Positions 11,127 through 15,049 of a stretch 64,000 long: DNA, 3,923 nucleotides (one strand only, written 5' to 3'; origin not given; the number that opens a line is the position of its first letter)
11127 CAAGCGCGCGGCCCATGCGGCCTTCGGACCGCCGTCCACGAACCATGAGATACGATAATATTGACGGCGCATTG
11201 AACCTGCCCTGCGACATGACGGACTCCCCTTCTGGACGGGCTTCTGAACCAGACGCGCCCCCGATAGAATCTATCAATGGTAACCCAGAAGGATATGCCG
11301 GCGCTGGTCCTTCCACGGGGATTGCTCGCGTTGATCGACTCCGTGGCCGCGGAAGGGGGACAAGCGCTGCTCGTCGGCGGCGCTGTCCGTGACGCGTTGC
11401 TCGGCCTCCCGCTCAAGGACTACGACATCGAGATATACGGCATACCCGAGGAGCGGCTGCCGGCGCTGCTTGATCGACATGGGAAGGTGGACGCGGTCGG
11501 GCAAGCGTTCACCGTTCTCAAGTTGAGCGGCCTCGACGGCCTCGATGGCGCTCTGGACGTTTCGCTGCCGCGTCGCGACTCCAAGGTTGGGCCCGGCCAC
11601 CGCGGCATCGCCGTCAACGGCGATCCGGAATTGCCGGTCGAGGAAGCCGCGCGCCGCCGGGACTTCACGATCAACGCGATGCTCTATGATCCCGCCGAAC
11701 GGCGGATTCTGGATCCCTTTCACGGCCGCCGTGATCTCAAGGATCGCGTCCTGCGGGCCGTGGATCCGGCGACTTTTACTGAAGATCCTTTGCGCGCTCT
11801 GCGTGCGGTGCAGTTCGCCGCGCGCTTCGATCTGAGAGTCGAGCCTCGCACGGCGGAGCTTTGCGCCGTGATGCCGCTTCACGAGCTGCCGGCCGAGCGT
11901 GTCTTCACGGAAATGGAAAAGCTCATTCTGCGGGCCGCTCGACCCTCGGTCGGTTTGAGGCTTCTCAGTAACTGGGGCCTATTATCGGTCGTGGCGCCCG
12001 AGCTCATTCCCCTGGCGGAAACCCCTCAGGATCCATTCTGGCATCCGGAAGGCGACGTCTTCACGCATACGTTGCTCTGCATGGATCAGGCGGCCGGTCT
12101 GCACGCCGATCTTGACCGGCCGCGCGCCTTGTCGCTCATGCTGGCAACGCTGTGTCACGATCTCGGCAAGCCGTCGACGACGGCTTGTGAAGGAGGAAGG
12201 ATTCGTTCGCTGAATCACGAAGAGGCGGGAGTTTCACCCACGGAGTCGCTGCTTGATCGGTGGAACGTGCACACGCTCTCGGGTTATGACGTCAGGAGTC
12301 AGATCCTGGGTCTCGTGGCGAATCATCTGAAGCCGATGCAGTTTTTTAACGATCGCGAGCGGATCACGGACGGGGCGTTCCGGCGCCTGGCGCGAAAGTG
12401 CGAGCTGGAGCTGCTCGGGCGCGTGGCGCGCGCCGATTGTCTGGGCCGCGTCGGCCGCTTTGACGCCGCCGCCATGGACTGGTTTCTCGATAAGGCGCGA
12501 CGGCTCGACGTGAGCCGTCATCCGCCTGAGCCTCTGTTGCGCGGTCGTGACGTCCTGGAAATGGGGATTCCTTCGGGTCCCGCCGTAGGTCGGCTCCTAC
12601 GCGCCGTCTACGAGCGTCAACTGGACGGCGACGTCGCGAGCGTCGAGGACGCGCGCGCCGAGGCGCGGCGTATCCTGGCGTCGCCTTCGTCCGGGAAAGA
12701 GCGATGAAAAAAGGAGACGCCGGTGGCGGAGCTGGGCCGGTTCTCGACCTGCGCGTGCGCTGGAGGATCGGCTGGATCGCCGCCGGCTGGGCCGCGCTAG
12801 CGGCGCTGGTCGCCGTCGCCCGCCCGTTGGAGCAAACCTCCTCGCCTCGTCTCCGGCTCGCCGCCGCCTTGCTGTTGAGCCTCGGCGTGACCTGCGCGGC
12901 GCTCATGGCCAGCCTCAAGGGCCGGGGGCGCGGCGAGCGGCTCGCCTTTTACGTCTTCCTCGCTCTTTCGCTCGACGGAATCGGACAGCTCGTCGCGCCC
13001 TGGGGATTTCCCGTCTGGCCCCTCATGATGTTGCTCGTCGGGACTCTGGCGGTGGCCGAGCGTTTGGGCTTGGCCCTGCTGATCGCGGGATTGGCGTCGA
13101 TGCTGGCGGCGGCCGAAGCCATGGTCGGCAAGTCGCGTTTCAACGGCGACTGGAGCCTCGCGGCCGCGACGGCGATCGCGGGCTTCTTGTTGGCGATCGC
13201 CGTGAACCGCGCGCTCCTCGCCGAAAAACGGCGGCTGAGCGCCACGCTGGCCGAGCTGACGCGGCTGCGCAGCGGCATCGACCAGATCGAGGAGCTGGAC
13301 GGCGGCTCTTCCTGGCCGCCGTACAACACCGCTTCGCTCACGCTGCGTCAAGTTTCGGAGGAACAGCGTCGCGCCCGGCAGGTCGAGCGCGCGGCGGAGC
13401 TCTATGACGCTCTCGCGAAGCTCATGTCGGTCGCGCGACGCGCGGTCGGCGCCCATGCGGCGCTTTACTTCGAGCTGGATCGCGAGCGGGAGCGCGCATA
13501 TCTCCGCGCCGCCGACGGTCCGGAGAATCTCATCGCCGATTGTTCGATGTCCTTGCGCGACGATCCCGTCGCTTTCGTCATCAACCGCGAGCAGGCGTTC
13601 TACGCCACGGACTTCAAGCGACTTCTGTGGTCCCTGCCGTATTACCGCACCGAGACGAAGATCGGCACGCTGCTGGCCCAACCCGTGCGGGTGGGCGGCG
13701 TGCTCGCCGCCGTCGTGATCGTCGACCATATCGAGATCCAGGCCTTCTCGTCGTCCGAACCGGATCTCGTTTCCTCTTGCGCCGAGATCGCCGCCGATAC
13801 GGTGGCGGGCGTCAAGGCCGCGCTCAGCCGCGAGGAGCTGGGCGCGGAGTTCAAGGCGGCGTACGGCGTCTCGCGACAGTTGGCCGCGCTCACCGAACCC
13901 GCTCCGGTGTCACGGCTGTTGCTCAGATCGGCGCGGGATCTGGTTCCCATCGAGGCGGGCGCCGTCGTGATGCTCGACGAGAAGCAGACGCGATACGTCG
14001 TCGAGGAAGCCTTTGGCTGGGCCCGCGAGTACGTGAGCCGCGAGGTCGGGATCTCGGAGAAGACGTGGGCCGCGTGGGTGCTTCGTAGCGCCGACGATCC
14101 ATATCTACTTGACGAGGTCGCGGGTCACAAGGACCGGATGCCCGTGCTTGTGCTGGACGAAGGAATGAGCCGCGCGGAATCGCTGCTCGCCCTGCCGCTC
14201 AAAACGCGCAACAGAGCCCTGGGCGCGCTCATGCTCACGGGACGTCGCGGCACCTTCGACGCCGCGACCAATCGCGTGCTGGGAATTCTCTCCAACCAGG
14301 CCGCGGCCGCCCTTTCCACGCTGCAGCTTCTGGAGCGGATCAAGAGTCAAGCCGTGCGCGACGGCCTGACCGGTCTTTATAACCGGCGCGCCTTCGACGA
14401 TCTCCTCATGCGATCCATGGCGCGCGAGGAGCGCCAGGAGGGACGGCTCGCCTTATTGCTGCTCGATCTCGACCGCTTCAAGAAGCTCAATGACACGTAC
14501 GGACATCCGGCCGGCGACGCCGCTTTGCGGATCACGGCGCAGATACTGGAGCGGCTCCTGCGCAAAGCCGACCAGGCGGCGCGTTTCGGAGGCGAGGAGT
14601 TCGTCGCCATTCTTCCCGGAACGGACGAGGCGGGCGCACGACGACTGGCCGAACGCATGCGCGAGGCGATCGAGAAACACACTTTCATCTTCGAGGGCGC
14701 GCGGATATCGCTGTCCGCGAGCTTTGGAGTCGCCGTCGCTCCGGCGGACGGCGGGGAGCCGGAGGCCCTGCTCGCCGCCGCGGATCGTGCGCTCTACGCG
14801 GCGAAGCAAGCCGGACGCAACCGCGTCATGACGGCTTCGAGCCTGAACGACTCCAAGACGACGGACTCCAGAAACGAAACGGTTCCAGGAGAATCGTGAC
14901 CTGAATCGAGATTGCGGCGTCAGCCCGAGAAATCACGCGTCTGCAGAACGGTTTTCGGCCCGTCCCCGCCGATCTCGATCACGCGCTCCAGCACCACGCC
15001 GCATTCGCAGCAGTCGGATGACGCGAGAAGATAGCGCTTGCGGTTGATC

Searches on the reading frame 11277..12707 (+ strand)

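Call 45: search_protein_families(library=pfam, proteins=[window:11277-12707:+], max_evalue=0.001)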
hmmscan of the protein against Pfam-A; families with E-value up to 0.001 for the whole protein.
window:11277-12707:+ (476 aa): 3 families
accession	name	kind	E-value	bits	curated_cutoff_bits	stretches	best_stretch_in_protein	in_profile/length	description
PF01743.26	PolyA_pol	-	3.7e-19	69.8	23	1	31-160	2-126/126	Poly A polymerase head domain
PF12627.12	PolyA_pol_RNAbd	-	5.9e-07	29.6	22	1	201-243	19-60/64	Probable RNA and SrmB- binding site of polymerase A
PF01966.28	HD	-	1.6e-05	25.6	22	1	261-387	1-111/116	HD domain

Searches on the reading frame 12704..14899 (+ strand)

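Call 45: search_protein_families(library=pfam, proteins=[window:12704-14899:+], max_evalue=0.001)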
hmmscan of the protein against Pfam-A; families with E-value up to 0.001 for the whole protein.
window:12704-14899:+ (731 aa): 4 families
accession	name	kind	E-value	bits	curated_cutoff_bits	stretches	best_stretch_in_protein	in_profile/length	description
PF00990.26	GGDEF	-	3.3e-48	163.9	23.8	1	550-707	1-161/161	Diguanylate cyclase, GGDEF domain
PF13185.12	GAF_2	-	4.6e-19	69.4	28.6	2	402-537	7-135/136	GAF domain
PF01590.32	GAF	-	5.1e-12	46.9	22.4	1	403-537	6-133/133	GAF domain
PF13492.12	GAF_3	-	3.7e-07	31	27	1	407-538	10-128/129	GAF domain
